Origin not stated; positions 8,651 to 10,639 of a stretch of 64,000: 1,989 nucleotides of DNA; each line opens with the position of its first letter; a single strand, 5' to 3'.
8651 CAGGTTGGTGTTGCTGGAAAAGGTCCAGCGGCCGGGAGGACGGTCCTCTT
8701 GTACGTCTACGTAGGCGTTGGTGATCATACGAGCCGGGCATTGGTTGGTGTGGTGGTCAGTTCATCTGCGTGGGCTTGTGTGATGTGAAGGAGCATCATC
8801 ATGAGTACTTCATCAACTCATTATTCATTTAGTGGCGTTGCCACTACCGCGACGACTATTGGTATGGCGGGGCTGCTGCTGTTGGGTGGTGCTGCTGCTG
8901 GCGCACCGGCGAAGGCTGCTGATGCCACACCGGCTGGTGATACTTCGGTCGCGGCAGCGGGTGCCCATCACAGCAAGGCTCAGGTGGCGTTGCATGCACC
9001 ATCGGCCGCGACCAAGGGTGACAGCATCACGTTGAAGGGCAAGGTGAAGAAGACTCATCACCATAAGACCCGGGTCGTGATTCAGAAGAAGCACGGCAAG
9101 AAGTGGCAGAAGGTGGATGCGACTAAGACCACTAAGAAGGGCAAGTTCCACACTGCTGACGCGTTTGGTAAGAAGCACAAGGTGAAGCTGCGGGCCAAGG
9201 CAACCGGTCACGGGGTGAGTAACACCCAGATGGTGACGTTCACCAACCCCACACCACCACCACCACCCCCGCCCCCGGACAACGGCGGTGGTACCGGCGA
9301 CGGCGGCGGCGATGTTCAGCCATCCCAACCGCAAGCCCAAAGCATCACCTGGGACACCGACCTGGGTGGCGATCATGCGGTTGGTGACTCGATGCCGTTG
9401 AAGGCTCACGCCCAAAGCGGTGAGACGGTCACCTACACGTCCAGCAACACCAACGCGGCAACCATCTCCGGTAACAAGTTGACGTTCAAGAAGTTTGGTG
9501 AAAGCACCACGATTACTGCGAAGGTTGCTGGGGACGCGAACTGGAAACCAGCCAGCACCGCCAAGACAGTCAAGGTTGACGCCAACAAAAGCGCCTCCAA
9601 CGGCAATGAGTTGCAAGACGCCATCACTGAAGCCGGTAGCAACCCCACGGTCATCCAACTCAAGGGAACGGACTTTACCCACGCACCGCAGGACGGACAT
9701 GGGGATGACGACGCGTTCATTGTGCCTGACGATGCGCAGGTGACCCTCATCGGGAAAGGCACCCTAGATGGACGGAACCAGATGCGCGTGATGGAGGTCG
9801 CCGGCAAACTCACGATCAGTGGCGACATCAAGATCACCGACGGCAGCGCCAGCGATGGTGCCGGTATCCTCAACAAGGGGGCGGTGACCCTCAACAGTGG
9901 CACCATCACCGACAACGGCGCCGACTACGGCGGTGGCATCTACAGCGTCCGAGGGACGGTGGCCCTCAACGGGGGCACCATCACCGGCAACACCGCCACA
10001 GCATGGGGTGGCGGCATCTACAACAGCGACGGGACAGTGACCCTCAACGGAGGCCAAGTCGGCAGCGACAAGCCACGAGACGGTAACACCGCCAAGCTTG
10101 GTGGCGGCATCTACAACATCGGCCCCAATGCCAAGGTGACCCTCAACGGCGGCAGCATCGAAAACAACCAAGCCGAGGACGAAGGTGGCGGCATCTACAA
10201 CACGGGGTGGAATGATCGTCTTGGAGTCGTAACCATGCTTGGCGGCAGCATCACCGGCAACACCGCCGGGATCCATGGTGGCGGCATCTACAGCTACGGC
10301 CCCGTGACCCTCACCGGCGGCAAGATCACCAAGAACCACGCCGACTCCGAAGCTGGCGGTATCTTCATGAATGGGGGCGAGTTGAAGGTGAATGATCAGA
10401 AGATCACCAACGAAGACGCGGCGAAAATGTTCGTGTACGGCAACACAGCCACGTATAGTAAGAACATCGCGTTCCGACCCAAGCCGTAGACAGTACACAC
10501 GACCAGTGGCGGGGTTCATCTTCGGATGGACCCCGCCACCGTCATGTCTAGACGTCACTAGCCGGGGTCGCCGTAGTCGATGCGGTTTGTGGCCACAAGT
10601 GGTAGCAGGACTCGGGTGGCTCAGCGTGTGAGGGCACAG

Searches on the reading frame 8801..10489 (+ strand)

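Call 31: search_protein_families(library=pfam, proteins=[window:8801-10489:+], max_evalue=0.0001)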
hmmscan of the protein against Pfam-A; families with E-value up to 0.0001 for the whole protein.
window:8801-10489:+ (562 aa): 1 family
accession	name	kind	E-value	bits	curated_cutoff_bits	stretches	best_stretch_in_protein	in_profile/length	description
PF02415.23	Chlam_PMP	-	2.8e-06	27.5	20.6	0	393-409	3-19/19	Chlamydia polymorphic membrane protein (Chlamydia_PMP) repeat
